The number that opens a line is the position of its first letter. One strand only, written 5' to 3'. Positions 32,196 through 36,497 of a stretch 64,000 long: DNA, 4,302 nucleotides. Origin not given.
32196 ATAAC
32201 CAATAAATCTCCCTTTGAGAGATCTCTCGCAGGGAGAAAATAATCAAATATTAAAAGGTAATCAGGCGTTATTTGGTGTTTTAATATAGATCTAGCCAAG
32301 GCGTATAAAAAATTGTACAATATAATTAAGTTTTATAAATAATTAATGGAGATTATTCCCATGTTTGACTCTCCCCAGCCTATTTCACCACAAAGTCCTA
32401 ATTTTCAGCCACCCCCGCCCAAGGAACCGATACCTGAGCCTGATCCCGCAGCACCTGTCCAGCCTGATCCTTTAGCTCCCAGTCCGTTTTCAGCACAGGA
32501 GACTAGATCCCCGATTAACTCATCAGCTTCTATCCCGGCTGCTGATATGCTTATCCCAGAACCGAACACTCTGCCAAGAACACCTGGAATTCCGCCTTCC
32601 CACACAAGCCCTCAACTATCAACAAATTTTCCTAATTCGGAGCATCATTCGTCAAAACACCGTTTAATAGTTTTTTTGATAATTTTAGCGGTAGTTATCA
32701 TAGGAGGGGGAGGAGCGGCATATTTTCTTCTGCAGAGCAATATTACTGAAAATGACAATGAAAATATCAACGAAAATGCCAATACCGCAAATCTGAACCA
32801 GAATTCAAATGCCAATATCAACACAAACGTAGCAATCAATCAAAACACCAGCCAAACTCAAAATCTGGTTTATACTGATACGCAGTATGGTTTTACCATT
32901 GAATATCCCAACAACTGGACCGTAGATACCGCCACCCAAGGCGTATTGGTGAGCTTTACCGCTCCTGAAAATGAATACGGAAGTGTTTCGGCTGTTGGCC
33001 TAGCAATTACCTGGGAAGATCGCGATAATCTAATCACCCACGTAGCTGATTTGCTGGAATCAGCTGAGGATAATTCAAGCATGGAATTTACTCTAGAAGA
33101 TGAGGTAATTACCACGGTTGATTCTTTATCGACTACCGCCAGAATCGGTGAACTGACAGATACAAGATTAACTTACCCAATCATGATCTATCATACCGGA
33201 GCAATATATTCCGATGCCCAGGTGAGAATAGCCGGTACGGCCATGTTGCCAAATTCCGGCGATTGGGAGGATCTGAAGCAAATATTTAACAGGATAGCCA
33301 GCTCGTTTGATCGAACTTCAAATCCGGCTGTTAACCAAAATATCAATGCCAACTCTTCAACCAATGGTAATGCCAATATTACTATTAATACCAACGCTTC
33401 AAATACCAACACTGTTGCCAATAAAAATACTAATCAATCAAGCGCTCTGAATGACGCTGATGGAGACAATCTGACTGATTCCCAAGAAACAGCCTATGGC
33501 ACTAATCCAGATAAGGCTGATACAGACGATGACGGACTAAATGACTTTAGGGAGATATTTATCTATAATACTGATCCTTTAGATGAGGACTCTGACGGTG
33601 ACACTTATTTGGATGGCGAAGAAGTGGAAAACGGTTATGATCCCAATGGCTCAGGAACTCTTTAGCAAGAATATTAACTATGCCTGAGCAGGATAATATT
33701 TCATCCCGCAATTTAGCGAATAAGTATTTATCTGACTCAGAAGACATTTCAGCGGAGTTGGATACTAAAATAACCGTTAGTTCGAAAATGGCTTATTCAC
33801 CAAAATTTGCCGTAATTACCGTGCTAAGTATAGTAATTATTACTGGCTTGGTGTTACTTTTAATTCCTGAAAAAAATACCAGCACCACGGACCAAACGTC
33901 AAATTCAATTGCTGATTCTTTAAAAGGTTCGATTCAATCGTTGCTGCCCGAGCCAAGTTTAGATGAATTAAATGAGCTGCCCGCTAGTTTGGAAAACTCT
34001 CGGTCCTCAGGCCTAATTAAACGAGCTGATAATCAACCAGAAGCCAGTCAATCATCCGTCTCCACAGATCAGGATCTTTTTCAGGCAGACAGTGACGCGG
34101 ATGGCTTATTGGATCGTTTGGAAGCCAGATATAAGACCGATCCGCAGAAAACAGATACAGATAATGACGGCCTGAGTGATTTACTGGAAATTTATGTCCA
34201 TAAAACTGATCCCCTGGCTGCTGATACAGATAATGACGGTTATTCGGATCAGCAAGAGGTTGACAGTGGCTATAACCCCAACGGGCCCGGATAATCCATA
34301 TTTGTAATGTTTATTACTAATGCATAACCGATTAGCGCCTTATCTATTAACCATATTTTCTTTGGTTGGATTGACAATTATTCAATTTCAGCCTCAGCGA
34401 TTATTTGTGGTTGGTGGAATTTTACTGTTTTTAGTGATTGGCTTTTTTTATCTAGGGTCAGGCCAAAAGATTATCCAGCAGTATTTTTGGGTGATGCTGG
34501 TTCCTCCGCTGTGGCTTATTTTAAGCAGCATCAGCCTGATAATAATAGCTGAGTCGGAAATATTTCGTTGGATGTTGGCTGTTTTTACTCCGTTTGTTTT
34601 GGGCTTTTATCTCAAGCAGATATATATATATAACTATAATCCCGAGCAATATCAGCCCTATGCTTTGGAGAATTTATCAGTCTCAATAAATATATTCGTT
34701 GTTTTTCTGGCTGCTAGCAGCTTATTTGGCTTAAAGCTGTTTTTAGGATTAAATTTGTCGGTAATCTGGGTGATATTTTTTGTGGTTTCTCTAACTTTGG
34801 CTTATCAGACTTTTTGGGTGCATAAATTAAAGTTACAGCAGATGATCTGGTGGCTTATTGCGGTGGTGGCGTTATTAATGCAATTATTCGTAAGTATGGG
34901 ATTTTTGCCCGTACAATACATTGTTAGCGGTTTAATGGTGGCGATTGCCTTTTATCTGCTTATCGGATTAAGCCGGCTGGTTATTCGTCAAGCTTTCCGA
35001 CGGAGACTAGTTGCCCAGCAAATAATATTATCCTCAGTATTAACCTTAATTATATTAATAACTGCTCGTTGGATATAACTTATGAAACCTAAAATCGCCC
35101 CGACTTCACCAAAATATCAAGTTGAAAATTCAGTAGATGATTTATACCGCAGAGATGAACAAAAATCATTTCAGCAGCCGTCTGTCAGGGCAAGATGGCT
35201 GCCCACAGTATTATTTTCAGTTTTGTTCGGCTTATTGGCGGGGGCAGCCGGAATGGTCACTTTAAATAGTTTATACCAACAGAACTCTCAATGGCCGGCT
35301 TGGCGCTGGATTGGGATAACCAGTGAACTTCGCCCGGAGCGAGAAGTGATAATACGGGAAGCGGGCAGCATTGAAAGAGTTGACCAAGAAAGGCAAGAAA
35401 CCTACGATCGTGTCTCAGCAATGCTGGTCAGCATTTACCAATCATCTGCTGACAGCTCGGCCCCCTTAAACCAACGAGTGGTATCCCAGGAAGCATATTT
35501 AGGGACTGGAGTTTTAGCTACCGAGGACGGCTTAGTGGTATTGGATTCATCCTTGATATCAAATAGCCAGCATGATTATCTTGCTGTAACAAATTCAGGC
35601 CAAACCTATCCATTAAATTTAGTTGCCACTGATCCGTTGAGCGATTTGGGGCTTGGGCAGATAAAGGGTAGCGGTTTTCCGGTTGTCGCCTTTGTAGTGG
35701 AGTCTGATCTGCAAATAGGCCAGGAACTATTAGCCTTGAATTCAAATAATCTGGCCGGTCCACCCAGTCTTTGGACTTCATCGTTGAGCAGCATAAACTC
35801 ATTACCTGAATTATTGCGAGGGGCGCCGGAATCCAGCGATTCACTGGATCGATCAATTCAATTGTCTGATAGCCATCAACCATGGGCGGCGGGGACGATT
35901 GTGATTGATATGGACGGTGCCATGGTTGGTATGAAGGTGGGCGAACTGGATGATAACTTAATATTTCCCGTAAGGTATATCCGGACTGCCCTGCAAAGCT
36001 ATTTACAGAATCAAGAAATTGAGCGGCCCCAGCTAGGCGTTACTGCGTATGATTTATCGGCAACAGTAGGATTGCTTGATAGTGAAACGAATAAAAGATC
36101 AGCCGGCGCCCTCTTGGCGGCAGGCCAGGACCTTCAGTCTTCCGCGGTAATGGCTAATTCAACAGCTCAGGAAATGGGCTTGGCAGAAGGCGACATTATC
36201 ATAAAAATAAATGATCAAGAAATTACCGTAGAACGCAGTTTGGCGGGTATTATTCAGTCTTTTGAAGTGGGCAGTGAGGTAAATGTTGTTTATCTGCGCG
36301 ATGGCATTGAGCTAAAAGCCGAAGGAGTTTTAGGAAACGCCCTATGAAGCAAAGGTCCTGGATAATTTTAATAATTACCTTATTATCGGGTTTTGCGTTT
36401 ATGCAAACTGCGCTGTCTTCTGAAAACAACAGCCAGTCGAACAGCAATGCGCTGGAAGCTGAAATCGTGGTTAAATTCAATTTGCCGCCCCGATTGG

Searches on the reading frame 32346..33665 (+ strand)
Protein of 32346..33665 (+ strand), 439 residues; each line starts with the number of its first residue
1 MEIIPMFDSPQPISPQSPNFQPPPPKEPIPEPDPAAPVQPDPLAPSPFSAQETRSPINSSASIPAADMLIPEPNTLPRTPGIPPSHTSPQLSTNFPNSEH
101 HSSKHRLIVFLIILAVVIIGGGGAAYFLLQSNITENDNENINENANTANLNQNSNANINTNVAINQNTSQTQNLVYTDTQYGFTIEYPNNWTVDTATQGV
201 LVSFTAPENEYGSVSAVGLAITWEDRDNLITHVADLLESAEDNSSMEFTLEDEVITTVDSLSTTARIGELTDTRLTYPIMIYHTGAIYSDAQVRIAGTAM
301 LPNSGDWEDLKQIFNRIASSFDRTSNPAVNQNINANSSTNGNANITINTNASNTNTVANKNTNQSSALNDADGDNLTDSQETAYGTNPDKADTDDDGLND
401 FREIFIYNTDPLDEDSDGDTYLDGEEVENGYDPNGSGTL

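Call 28: search_protein_families(library=pfam, proteins=[window:32346-33665:+], max_evalue=0.0001)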
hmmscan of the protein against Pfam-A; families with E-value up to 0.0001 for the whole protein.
window:32346-33665:+ (439 aa): 1 family
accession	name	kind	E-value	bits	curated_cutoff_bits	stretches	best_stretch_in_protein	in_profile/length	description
PF18884.5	TSP3_bac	-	1.7e-05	25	25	0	392-413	1-21/22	Bacterial TSP3 repeat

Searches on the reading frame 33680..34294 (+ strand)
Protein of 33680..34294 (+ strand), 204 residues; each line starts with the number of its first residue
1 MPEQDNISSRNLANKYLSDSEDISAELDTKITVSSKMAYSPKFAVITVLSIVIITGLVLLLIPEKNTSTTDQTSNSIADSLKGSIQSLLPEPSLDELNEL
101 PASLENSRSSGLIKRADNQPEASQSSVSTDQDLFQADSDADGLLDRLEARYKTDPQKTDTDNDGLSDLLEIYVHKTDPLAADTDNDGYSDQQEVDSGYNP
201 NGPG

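Call 28: search_protein_families(library=pfam, proteins=[window:33680-34294:+], max_evalue=0.0001)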
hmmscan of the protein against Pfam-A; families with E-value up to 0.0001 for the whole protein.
window:33680-34294:+ (204 aa): 1 family
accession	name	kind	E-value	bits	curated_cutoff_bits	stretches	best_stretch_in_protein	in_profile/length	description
PF18884.5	TSP3_bac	-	3e-16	59.4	25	1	182-201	1-20/22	Bacterial TSP3 repeat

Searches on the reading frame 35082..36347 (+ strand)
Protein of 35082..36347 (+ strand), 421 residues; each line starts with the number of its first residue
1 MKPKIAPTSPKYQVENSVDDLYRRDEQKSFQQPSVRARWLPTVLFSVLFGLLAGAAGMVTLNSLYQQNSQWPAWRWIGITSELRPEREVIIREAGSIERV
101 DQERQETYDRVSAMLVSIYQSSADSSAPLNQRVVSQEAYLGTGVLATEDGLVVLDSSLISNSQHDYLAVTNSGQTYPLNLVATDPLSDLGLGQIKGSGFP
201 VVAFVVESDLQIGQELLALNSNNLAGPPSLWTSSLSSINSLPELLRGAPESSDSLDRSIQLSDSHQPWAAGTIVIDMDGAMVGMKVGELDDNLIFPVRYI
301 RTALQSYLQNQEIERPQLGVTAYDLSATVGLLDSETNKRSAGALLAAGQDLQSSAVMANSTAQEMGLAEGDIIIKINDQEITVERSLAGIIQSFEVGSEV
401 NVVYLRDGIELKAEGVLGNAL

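Call 3: search_protein_families(library=pfam, proteins=[window:35082-36347:+], max_evalue=0.01)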
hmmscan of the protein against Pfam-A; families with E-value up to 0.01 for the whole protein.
window:35082-36347:+ (421 aa): 4 families
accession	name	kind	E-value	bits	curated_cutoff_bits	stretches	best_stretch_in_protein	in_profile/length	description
PF13365.12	Trypsin_2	-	8.1e-08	33.6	27.6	1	141-284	1-144/144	Trypsin-like peptidase domain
PF13180.12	PDZ_2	-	9.5e-08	32.7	27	1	356-413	19-76/80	PDZ domain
PF17820.7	PDZ_6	-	1.1e-07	31.9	27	1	354-403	3-51/54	PDZ domain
PF00595.29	PDZ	-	0.00069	20.4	23.2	1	354-382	30-58/81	PDZ domain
